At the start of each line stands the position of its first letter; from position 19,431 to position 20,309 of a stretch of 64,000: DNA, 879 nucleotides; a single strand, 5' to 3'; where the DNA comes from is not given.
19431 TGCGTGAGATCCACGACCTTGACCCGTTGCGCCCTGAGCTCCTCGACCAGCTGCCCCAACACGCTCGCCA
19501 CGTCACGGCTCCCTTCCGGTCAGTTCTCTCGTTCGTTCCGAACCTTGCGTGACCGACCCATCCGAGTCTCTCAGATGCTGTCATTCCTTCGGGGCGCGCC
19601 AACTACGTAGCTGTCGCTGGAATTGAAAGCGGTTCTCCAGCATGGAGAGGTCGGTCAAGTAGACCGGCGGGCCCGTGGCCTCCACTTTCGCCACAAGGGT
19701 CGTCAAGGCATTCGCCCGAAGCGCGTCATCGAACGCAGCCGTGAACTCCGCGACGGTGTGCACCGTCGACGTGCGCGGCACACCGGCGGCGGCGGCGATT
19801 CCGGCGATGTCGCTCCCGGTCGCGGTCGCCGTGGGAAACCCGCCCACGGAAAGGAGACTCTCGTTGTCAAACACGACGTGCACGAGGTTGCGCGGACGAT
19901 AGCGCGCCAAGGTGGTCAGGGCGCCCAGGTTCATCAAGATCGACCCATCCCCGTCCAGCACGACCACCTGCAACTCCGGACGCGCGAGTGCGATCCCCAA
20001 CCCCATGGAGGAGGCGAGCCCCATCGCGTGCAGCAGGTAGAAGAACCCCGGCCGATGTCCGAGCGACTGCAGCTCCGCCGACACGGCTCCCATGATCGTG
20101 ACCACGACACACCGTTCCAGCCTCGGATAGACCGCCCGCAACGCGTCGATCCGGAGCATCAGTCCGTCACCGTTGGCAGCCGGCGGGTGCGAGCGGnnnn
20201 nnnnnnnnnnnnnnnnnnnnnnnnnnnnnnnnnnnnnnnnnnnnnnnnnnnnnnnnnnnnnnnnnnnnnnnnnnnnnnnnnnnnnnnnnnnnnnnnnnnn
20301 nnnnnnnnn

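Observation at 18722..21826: Split ComD/ComE-type TPP decarboxylase clustered with an F420-dependent LLM oxidoreductase and a cyclase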

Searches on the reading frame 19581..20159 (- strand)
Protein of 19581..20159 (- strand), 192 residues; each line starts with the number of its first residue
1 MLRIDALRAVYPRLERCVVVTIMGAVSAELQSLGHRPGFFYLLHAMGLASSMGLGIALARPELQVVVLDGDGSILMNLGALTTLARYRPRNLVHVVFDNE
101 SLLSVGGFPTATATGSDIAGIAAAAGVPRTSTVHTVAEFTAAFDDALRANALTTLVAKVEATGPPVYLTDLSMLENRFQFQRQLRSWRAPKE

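Call 5: search_protein_families(library=pfam, proteins=[window:19581-20159:-], max_evalue=0.01)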
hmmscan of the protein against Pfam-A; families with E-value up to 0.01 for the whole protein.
window:19581-20159:- (192 aa): 1 family
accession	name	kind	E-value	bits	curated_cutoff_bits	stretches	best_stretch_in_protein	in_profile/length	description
PF02775.26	TPP_enzyme_C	-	1.8e-18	67.2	21.9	1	42-151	26-145/151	Thiamine pyrophosphate enzyme, C-terminal TPP binding domain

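Call 6: search_protein_families(library=ncbifam, proteins=[window:19581-20159:-], max_evalue=0.01)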
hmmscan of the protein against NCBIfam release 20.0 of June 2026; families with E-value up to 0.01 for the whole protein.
window:19581-20159:- (192 aa): 41 families (the best 25 are shown)
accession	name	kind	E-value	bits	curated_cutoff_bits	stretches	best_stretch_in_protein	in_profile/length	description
TIGR03297.1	Ppyr-DeCO2ase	equivalog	2.5e-37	128.8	312.5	1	1-181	171-357/360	phosphonopyruvate decarboxylase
TIGR03846.1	sulfopy_beta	equivalog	7.7e-37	127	221.5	1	3-178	1-175/182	sulfopyruvate decarboxylase subunit beta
NF004813.0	PRK06163.1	equivalog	3.5e-34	118.3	240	1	2-180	14-192/202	hypothetical protein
TIGR04377.1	myo_inos_iolD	equivalog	1.4e-08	33.8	715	1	41-109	437-504/616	3D-(3,5/4)-trihydroxycyclohexane-1,2-dione acylhydrolase (decyclizing)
NF006524.0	PRK08978.1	equivalog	4.9e-08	31.7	738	1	43-102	400-458/548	acetolactate synthase 2 catalytic subunit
NF005114.0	PRK06546.1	equivalog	5.4e-08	31.8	893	1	45-152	409-524/578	pyruvate dehydrogenase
NF005760.0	PRK07586.1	equivalog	6.7e-08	31.9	363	1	45-101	386-441/514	acetolactate synthase large subunit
NF006052.0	PRK08199.1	subfamily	8.6e-08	30.9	539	1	45-158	416-536/559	thiamine pyrophosphate protein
NF005485.1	PRK07092.1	equivalog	1.4e-07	30.7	493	1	35-160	385-519/523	benzoylformate decarboxylase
NF005470.0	PRK07064.1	equivalog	3e-07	29.9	495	1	30-99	393-461/552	thiamine pyrophosphate-binding protein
NF006016.1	PRK08155.1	equivalog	3.5e-07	29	870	1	44-103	409-467/554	acetolactate synthase large subunit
NF006319.0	PRK08527.1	equivalog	4.2e-07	28.8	905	1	45-158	416-537/565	acetolactate synthase large subunit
TIGR00118.1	acolac_lg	equivalog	3.4e-06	25.8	538.35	1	45-102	411-467/557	biosynthetic-type acetolactate synthase large subunit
NF005364.0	PRK06882.1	equivalog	5.8e-06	25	1083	1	45-102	422-478/574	acetolactate synthase 3 large subunit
NF006525.0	PRK08979.1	equivalog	6.2e-06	24.9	1084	1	43-88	420-465/572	acetolactate synthase 3 large subunit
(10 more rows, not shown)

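Call 10: find_encoding_contigs(protein=window:19581-20159:-, flank=10000, max_places=6)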
Protein window:19581-20159:- (192 aa): 3 contigs read that carry it; 2 places shown.
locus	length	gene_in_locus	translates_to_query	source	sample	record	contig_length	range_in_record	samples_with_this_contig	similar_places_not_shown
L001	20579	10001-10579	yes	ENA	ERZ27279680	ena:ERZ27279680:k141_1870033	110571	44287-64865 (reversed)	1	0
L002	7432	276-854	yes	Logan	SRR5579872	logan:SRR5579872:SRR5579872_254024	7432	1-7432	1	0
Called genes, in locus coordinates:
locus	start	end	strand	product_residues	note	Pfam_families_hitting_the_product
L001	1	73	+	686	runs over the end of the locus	PF04879:Molybdop_Fe4S4, PF00384:Molybdopterin, PF01568:Molydop_binding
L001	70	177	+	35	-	-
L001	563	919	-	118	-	-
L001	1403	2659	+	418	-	PF06500:FrsA-like, PF02129:Peptidase_S15 (faint), PF12146:Hydrolase_4 (faint), PF00326:Peptidase_S9 (weak)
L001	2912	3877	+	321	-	PF00561:Abhydrolase_1, PF12146:Hydrolase_4 (weak)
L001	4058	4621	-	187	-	-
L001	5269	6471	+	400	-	PF01073:3Beta_HSD, PF01370:Epimerase, PF02719:Polysacc_synt_2 (weak), PF04321:RmlD_sub_bind, PF05368:NmrA, PF13460:NAD_binding_10, PF16363:GDP_Man_Dehyd, PF07993:NAD_binding_4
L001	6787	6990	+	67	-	PF08984:DUF1858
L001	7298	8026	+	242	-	PF00027:cNMP_binding, PF13545:HTH_Crp_2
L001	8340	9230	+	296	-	PF00296:Bac_luciferase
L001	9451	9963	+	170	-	PF02776:TPP_enzyme_N (weak)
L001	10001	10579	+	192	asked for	PF02775:TPP_enzyme_C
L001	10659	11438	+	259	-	PF04199:Cyclase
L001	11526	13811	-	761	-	PF20256:MoCoBD_2, PF02738:MoCoBD_1, PF20256:MoCoBD_2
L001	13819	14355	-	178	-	PF00111:Fer2 (weak), PF01799:Fer2_2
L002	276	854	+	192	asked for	PF02775:TPP_enzyme_C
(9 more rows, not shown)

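Call 12: find_homologous_proteins(query=window:19581-20159:-, max_evalue=1e-10)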
Query window:19581-20159:- (192 aa): 8000 proteins with E <= 1e-10 among 8000 candidates; the best 120 are listed.
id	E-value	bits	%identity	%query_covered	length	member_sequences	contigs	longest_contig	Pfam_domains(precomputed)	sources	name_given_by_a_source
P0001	3.9e-118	410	100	100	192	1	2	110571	PF02775.27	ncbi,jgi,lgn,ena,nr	ncbi:MAG TPA: thiamine pyrophosphate-dependent enzyme [bacterium]|nr:thiamine pyrophosphate-dependen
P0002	4.7e-113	393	95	99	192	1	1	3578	PF02775.27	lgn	-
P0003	7.7e-113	392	96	98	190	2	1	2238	PF02775.27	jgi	-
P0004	4.7e-110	383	93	99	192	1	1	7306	PF02775.27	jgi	jgi:sulfopyruvate decarboxylase subunit beta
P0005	8.5e-110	382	93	99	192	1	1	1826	PF02775.27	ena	-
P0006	1.3e-108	378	92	99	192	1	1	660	PF02775.27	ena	-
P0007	6.7e-105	366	89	98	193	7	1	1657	PF02775.27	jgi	jgi:sulfopyruvate decarboxylase subunit beta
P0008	1.7e-104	365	87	100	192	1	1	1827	PF02775.27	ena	-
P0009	4.2e-104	364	89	98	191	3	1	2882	PF02775.27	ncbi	-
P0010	4.4e-104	364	88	100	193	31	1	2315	PF02775.27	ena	-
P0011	7.4e-104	363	88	100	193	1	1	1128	PF02775.27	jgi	jgi:sulfopyruvate decarboxylase subunit beta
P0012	1.6e-103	362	88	98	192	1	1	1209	PF02775.27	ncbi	-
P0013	2.0e-103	362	88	99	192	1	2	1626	PF02775.27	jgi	jgi:sulfopyruvate decarboxylase subunit beta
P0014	3.6e-103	361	88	98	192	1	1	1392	PF02775.27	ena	-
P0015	9.9e-103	359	88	98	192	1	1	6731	PF02775.27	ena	-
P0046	4.4e-101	354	87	98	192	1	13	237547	PF02775.27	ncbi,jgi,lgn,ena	-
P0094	3.0e-97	341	85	98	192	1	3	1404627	PF02775.27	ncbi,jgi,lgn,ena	-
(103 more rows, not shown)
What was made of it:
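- JGI names the clade 'sulfopyruvate decarboxylase subunit beta' (call 12).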

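Call 13: find_encoding_contigs(protein=P0094, flank=8000, max_places=3)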
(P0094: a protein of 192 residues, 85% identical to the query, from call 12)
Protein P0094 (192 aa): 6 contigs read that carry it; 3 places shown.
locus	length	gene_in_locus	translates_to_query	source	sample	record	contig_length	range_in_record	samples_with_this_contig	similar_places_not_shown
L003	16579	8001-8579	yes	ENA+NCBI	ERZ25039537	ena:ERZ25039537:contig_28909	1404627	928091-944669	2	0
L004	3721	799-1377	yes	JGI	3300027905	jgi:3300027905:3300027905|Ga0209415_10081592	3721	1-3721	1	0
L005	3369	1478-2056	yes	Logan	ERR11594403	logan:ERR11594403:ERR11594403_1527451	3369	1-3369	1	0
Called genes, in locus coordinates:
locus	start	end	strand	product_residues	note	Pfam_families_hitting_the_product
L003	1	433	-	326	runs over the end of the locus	PF00756:Esterase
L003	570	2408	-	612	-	PF01979:Amidohydro_1, PF07969:Amidohydro_3 (faint), PF13382:Adenine_deam_C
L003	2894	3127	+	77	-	-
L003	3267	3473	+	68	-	-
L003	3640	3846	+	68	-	PF00313:CSD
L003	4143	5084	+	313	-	PF05138:PaaA_PaaC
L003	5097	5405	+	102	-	PF06243:PaaB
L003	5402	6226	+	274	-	PF05138:PaaA_PaaC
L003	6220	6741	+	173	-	PF01883:FeS_assembly_P, PF23451:Zn_ribbon_PaaD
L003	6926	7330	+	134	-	PF00903:Glyoxalase, PF13468:Glyoxalase_3, PF13669:Glyoxalase_4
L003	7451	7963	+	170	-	PF02776:TPP_enzyme_N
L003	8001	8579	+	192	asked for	PF02775:TPP_enzyme_C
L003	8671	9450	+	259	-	PF04199:Cyclase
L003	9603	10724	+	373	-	PF01408:GFO_IDH_MocA, PF22725:GFO_IDH_MocA_C3, PF02894:GFO_IDH_MocA_C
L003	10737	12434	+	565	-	PF05960:DUF885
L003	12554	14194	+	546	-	PF00496:SBP_bac_5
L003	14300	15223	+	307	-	PF19300:BPD_transp_1_N, PF00528:BPD_transp_1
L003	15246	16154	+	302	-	PF12911:OppC_N (weak), PF00528:BPD_transp_1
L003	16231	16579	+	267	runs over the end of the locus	PF00106:adh_short, PF08659:KR, PF13561:adh_short_C2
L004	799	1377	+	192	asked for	PF02775:TPP_enzyme_C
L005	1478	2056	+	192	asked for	PF02775:TPP_enzyme_C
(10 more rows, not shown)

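Call 14: find_encoding_contigs(protein=P0046, flank=8000, max_places=3)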
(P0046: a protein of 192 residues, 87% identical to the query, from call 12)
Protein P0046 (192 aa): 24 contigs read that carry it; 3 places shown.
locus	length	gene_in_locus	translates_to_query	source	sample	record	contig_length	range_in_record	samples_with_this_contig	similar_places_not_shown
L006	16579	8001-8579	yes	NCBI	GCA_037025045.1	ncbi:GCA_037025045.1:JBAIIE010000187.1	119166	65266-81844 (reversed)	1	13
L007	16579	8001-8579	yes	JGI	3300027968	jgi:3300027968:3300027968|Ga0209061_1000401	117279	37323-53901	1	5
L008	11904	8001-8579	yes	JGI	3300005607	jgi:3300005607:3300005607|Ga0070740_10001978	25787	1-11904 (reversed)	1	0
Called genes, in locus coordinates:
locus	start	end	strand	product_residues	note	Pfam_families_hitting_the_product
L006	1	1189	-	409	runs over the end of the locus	PF05977:MFS_3, PF07690:MFS_1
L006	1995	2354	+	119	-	PF12903:DUF3830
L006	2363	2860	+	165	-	PF12903:DUF3830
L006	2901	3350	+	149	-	PF12903:DUF3830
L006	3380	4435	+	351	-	PF00296:Bac_luciferase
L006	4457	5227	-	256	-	PF00005:ABC_tran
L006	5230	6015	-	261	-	PF00528:BPD_transp_1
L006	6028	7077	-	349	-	PF13379:NMT1_2 (weak), PF09084:NMT1, PF16868:NMT1_3 (weak)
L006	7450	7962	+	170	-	PF02776:TPP_enzyme_N (weak)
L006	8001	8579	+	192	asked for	PF02775:TPP_enzyme_C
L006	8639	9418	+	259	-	PF04199:Cyclase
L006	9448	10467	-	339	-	PF01408:GFO_IDH_MocA, PF02894:GFO_IDH_MocA_C, PF22725:GFO_IDH_MocA_C3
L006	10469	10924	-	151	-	PF00903:Glyoxalase, PF13468:Glyoxalase_3 (weak), PF13669:Glyoxalase_4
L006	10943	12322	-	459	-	PF01979:Amidohydro_1, PF12890:DHOase, PF07969:Amidohydro_3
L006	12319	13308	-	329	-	PF24827:AstE_AspA_cat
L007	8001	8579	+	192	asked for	PF02775:TPP_enzyme_C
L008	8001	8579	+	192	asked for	PF02775:TPP_enzyme_C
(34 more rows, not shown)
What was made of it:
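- Checked: The lengths match those of relatives exactly (170/192/259 aa; calls 10, 13, 14).
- One related locus has an NMT1-type ABC transporter and an LLM gene nearby (call 14).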

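Call 15: search_solved_structures(query=window:19581-20159:-, max_evalue=0.001)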
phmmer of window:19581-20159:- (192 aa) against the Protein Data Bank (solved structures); distinct sequences matched with E-value up to 0.001: 50.
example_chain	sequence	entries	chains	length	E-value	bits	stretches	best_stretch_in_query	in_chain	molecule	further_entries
9iz3_B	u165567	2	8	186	2.7e-21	79.4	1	3-114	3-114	Putative phosphonopyruvate decarboxylase beta subunit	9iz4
9u8q_G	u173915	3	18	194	4.9e-10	42.8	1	5-184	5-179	Thiamine pyrophosphate enzyme TPP-binding domain-containing protein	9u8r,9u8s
7orx_AAA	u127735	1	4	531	6.6e-08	35.8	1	32-155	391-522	Probable benzoylformate decarboxylase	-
4ju9_A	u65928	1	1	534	1.6e-07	34.5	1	35-106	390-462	Benzoylformate decarboxylase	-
4ju8_A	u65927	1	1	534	5.3e-07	32.9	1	35-106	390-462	Benzoylformate decarboxylase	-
8xbr_A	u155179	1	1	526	6.5e-07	32.6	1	35-121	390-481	Benzoylformate decarboxylase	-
4jub_A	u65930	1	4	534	7e-07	32.5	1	35-106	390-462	Benzoylformate decarboxylase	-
4qel_A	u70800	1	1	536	7.1e-07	32.5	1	35-106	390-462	Benzoylformate decarboxylase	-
5dgt_A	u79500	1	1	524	7.2e-07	32.4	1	35-105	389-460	Benzoylformate decarboxylase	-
8xbo_A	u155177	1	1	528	7.7e-07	32.3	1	35-121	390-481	Benzoylformate decarboxylase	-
4gpe_A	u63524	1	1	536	7.8e-07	32.3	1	35-106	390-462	Benzoylformate decarboxylase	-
8xbq_A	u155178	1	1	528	8.9e-07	32.1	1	35-121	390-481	Benzoylformate decarboxylase-K2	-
4jua_A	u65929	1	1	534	9.1e-07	32.1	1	35-106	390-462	Benzoylformate decarboxylase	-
6m2z_A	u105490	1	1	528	9.2e-07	32.1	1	35-102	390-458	Benzoylformate decarboxylase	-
6a50_A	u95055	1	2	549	1e-06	32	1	35-102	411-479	benzoylformate decarboxylases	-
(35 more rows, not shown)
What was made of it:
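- Closest known: Benzoylformate decarboxylase. Same: There is weak PP-domain similarity at about E 1e-7 (call 15).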

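Call 31: search_dna_similar(query=window:19581-20159:-, collection=plasmids, mode=protein, max_rows=40, max_evalue=1e-15)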
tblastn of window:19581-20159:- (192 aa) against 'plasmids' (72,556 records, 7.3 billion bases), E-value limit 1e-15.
Records with a match: 34; places in all: 34; records where one place covers at least 80% of the query: 16.
Best place of each record, by identity: <60% 34.
By first word of the organism name: Leisingera 10; Mycetohabitans 9; Burkholderia 4; Rhizobium 3; Deinococcus 2; Sulfitobacter 1; Rhodobacteraceae 1; Alisedimentitalea 1; Priestia 1; Arthrobacter 1; and 1 more.
By predicted mobility (MOB-suite, as given by PLSDB): non-mobilizable 32; conjugative 2.
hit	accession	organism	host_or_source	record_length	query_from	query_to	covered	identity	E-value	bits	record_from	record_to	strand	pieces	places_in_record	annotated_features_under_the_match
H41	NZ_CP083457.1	Deinococcus taeanensis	whole organism,coastal dune soil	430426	16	179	85%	45.5%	7e-18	87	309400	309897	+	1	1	thiamine pyrophosphate-dependent enzyme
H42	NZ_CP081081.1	Leisingera caerulea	-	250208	1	178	93%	41.7%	4e-22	100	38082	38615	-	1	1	comE: sulfopyruvate decarboxylase subunit beta | comD: sulfopyruvate decarboxylase subunit alpha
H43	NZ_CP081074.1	Leisingera caerulea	-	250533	1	178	93%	41.1%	4e-23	102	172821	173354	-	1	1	comE: sulfopyruvate decarboxylase subunit beta | comD: sulfopyruvate decarboxylase subunit alpha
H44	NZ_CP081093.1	Leisingera caerulea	-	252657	1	178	93%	41.1%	9e-23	101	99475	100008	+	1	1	comE: sulfopyruvate decarboxylase subunit beta | thiamine pyrophosphate-binding protein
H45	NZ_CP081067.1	Leisingera caerulea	-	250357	1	178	93%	40.6%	3e-22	100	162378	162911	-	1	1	comE: sulfopyruvate decarboxylase subunit beta | comD: sulfopyruvate decarboxylase subunit alpha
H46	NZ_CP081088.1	Leisingera caerulea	-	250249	1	178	93%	40.6%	8e-22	99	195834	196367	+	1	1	comE: sulfopyruvate decarboxylase subunit beta | comD: sulfopyruvate decarboxylase subunit alpha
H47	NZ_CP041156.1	Leisingera aquaemixtae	cell culture,Biocathode MCL, marine ...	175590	1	178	93%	40.6%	1e-21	98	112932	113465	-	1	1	comE: sulfopyruvate decarboxylase subunit beta | comD: sulfopyruvate decarboxylase subunit alpha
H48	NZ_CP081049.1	Leisingera aquaemixtae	-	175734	1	178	93%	40.6%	1e-21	98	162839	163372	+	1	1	comE: sulfopyruvate decarboxylase subunit beta | comD: sulfopyruvate decarboxylase subunit alpha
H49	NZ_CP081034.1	Leisingera aquaemixtae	-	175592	1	178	93%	40.6%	1e-21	98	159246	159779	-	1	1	comE: sulfopyruvate decarboxylase subunit beta | comD: sulfopyruvate decarboxylase subunit alpha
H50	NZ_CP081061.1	Leisingera aquaemixtae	-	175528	1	178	93%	40.6%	2e-21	98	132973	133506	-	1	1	comE: sulfopyruvate decarboxylase subunit beta | comD: sulfopyruvate decarboxylase subunit alpha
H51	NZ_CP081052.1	Leisingera aquaemixtae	-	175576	1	178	93%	40.6%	2e-21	98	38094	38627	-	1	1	comE: sulfopyruvate decarboxylase subunit beta | comD: sulfopyruvate decarboxylase subunit alpha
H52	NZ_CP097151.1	Deinococcus sp. QL22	-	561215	12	179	88%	41.5%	6e-17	85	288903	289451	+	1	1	thiamine pyrophosphate-dependent enzyme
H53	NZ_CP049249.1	Rhizobium rhizoryzae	cell culture,soil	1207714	1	186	97%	35.1%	2e-17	86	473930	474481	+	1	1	none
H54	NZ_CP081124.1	Sulfitobacter sp. S190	-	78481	1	178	93%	36.7%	2e-18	89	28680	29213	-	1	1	comE: sulfopyruvate decarboxylase subunit beta | sulfopyruvate decarboxylase subunit alpha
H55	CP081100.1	Rhodobacteraceae bacterium M382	-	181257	1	184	96%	33.3%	1e-19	93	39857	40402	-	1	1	comE: sulfopyruvate decarboxylase subunit beta | sulfopyruvate decarboxylase subunit alpha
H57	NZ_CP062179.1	Mycetohabitans endofungorum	Rhizopus microsporus,bacterial ...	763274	3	107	55%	45.8%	3e-17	86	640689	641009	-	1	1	aepY: phosphonopyruvate decarboxylase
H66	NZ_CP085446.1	Priestia megaterium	single cell,soil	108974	1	107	56%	43.1%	4e-17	85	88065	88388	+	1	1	thiamine pyrophosphate-dependent enzyme | thiamine pyrophosphate-binding protein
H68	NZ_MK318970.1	Rhizobium rhizogenes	-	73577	15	109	49%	48.4%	9e-16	81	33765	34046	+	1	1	aepY: phosphonopyruvate decarboxylase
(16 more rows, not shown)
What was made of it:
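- Tried and rejected: The best beta hit is Deinococcus at 45% (call 31).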

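Call 32: get_annotated_region(hit=H41, flank=7000)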
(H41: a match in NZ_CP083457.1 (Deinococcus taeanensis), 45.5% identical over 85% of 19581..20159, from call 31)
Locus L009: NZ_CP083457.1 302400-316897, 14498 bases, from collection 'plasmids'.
description: Deinococcus taeanensis strain TS293 plasmid p_TS293_3, complete sequence
organism: Deinococcus taeanensis (NCBI taxid 2737050)
taxonomy: Bacteria; Deinococcota; Deinococci; Deinococcales; Deinococcaceae; Deinococcus; Deinococcus taeanensis
host: -; source: whole organism,coastal dune soil; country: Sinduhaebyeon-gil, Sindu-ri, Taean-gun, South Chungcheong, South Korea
typing (MOB-suite, as given by PLSDB): non-mobilizable
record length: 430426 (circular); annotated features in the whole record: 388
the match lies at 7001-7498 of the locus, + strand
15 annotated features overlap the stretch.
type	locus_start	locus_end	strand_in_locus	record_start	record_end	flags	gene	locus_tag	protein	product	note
CDS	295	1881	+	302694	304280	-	-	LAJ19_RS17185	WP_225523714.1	ABC transporter substrate-binding protein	-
CDS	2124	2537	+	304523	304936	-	-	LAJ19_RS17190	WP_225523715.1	HIT family protein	-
CDS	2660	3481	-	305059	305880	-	-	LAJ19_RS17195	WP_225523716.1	AraC family transcriptional regulator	-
CDS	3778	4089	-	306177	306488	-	-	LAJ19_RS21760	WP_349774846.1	hypothetical protein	-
CDS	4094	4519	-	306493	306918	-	-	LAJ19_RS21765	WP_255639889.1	NAD(P)H-dependent oxidoreductase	-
CDS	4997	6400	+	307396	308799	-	-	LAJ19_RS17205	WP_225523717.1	MmgE/PrpD family protein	-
CDS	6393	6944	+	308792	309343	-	-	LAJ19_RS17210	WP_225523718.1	thiamine pyrophosphate-binding protein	-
CDS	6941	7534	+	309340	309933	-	-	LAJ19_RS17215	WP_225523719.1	thiamine pyrophosphate-dependent enzyme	-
CDS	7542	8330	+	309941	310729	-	-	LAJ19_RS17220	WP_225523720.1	5-oxoprolinase subunit PxpA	GO:0005975 - carbohydrate metabolic process [Evidence IEA]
CDS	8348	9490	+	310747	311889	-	-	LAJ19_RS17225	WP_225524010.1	acyl-CoA dehydrogenase family protein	-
CDS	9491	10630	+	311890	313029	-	-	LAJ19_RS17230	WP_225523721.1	CaiB/BaiF CoA-transferase family protein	-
CDS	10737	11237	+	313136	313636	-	-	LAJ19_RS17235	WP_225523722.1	MaoC family dehydratase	-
CDS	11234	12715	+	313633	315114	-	-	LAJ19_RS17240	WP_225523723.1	aldehyde dehydrogenase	-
CDS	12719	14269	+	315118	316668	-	-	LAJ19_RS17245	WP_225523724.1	urea amidolyase family protein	-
CDS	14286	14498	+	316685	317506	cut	-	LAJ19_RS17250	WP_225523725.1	SDR family NAD(P)-dependent oxidoreductase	-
